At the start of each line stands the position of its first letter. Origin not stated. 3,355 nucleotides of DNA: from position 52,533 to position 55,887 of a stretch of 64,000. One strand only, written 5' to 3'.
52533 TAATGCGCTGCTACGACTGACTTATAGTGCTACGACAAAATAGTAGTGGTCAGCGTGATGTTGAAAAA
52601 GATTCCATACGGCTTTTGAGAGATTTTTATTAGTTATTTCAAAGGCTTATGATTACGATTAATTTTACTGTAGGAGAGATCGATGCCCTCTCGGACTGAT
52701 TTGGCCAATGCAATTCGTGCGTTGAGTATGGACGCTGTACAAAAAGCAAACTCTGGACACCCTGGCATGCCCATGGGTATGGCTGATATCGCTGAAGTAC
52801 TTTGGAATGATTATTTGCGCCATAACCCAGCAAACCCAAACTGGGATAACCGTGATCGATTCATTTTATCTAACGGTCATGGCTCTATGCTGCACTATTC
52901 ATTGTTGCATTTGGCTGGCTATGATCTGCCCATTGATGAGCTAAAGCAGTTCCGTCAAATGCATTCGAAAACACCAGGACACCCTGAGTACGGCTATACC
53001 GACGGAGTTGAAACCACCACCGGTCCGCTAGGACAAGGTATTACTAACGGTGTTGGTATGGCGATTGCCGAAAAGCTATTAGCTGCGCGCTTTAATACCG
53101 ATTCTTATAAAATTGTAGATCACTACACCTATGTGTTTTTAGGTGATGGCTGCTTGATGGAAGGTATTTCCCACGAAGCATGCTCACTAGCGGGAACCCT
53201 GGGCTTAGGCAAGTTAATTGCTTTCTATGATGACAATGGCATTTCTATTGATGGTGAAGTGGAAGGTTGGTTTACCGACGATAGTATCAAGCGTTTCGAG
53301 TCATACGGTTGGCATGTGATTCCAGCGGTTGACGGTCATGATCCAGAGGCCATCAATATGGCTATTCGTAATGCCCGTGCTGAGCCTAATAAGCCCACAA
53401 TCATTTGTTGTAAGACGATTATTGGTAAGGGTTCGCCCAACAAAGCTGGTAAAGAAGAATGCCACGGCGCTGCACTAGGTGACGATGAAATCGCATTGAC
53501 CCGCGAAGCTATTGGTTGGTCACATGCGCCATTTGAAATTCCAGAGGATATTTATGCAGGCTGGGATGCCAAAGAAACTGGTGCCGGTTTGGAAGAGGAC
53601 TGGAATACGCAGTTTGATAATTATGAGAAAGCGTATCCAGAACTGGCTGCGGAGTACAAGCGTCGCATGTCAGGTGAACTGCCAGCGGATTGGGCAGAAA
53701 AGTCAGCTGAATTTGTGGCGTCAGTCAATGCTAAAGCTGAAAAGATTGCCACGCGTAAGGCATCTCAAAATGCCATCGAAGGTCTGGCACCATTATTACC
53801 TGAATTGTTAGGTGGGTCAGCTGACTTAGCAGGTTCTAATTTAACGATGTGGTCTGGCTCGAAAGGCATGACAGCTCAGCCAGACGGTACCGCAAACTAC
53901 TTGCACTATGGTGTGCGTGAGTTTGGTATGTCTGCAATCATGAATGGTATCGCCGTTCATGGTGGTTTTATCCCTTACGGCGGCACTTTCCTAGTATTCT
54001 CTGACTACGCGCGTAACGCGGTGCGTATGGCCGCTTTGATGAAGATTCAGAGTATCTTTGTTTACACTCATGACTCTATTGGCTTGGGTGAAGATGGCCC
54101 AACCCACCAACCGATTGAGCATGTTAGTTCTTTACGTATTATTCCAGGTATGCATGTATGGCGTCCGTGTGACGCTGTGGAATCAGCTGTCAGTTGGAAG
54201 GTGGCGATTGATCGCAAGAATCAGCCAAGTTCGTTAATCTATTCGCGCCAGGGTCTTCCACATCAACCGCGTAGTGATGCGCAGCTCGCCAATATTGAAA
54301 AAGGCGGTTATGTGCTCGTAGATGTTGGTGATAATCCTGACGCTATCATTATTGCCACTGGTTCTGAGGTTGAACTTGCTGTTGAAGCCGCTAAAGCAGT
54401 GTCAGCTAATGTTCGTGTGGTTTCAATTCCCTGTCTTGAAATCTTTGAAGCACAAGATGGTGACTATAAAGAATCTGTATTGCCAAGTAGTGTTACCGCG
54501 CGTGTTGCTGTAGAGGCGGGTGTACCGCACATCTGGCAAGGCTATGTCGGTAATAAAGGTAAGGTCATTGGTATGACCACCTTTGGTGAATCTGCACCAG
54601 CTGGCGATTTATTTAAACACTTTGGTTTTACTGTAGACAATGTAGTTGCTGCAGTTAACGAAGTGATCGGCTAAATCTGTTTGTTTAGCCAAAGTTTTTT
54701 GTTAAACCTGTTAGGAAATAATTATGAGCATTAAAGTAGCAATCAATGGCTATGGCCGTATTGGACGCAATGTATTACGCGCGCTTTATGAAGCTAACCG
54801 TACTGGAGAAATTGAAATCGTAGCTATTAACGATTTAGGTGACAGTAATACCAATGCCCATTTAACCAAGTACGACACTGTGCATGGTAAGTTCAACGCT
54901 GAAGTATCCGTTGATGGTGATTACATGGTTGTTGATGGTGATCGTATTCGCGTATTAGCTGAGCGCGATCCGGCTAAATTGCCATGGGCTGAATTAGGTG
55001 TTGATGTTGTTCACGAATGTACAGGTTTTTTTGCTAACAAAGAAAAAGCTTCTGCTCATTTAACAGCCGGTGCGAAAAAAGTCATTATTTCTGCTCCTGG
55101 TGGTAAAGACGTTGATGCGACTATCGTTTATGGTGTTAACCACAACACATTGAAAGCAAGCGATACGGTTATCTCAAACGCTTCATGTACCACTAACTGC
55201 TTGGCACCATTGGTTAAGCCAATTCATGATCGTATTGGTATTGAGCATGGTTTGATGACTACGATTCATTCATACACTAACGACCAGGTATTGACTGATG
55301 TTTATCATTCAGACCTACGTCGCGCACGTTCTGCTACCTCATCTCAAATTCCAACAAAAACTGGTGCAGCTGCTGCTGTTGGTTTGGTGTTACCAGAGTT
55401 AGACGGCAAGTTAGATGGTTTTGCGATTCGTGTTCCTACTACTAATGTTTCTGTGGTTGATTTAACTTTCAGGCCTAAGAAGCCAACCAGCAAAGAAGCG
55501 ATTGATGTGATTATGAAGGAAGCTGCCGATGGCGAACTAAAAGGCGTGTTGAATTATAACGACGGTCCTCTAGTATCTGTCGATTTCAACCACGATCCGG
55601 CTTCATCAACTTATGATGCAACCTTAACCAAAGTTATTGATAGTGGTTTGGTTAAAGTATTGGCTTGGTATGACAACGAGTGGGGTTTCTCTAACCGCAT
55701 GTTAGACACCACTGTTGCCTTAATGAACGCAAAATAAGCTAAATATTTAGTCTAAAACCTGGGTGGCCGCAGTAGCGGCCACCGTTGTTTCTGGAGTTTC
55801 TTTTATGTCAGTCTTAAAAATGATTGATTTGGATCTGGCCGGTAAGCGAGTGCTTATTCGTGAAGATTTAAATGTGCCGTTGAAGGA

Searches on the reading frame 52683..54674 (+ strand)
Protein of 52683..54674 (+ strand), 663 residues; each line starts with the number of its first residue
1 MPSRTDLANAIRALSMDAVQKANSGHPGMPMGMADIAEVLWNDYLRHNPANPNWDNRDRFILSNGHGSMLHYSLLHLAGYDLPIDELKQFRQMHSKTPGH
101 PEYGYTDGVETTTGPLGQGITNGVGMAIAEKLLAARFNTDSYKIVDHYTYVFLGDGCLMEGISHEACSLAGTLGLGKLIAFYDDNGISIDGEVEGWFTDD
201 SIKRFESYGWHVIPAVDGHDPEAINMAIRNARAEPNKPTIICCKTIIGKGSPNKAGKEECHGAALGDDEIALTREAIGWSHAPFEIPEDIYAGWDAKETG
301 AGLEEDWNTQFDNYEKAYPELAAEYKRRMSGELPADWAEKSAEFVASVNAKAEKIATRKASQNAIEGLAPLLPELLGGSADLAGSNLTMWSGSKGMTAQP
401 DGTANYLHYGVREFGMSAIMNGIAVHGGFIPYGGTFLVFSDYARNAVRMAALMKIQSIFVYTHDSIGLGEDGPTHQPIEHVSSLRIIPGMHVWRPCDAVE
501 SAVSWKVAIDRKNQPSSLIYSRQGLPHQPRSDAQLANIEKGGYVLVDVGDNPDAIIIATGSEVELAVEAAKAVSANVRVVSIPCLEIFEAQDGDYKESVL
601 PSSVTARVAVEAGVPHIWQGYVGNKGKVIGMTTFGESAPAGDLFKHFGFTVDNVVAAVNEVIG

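Call 21: search_protein_families(library=pfam, proteins=[window:52683-54674:+], max_evalue=0.00001)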
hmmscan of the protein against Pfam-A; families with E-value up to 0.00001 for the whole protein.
window:52683-54674:+ (663 aa): 5 families
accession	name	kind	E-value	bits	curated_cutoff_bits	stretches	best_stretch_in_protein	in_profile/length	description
PF00456.26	Transketolase_N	-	4.9e-163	542.3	22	1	5-334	3-334/334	Transketolase, thiamine diphosphate binding domain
PF02779.29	Transket_pyr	-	1.7e-54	184.6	27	1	354-526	2-173/174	Transketolase, pyrimidine binding domain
PF22613.1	Transketolase_C_1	-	3.6e-40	137.1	27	1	541-650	1-113/113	Transketolase-like TK C-terminal domain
PF02780.25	Transketolase_C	-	3.6e-13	50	25.9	1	542-654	1-124/124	Transketolase, C-terminal domain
PF00676.26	E1_dh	-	1.9e-06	27.5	22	1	109-241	96-220/300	Dehydrogenase E1 component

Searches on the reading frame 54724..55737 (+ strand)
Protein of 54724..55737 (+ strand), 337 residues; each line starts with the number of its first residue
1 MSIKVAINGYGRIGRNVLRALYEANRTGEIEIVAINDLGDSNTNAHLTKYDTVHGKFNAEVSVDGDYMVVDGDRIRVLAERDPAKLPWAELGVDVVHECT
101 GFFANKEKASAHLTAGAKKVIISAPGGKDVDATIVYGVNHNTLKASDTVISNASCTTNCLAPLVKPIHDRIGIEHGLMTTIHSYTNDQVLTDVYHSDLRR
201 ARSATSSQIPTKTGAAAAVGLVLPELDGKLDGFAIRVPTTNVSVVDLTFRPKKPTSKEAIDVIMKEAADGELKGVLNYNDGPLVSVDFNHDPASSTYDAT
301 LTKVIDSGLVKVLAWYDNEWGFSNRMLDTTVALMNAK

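Call 21: search_protein_families(library=pfam, proteins=[window:54724-55737:+], max_evalue=0.00001)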
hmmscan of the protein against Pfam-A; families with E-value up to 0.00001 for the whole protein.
window:54724-55737:+ (337 aa): 2 families
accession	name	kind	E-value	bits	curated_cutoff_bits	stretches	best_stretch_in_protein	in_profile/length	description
PF02800.25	Gp_dh_C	-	9.2e-63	211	24.4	1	160-316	1-158/158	Glyceraldehyde 3-phosphate dehydrogenase, C-terminal domain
PF00044.30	Gp_dh_N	-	1.1e-39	135.2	31.7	1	3-105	1-100/101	Glyceraldehyde 3-phosphate dehydrogenase, NAD binding domain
